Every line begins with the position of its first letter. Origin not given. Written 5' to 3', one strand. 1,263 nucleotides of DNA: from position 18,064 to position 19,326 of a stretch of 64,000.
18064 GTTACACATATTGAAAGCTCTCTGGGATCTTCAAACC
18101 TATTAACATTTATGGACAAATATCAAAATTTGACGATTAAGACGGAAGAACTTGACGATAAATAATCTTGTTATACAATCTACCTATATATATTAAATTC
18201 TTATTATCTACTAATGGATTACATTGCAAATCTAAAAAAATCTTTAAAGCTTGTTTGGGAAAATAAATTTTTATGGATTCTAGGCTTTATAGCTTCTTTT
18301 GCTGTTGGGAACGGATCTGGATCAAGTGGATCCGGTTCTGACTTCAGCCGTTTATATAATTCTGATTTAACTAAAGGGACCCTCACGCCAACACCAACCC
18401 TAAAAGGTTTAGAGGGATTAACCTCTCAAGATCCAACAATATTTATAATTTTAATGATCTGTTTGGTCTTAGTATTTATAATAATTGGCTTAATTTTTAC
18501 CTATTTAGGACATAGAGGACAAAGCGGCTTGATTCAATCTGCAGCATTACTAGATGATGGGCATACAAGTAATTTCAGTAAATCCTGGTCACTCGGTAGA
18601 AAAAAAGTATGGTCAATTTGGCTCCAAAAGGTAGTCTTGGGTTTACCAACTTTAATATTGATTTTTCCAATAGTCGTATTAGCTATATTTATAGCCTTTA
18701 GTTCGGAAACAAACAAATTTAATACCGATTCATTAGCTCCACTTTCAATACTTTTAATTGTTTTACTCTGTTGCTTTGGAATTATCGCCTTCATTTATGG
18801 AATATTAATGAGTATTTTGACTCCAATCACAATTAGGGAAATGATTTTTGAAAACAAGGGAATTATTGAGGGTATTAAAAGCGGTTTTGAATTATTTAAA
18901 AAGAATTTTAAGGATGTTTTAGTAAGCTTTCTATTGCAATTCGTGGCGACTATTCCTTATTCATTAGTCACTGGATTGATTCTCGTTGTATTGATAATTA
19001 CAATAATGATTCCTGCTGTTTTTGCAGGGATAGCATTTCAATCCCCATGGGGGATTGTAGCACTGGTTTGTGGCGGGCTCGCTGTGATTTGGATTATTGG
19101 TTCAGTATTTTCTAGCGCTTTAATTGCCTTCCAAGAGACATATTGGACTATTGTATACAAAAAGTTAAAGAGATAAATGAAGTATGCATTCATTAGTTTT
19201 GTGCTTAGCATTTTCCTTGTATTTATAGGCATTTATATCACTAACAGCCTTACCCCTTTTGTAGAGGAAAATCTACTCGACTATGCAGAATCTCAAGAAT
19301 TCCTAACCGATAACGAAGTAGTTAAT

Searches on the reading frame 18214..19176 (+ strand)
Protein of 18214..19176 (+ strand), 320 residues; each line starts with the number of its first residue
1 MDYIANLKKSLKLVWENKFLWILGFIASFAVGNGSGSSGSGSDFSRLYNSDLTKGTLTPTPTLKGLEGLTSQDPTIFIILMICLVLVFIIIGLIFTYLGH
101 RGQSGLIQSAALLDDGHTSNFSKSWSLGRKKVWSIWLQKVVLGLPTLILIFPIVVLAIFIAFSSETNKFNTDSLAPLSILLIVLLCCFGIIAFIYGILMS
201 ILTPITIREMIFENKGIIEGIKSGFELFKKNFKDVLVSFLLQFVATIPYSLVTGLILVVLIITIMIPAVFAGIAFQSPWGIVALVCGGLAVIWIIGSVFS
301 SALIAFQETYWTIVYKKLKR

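Call 21: search_protein_families(library=pfam, proteins=[window:18214-19176:+], max_evalue=0.01)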
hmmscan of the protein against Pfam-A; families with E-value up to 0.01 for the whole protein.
window:18214-19176:+ (320 aa): 1 family
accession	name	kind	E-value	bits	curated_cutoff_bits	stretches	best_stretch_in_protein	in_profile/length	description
PF24400.1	DUF7544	-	1.3e-15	57.9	27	1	23-304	29-281/302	Family of unknown function (DUF7544)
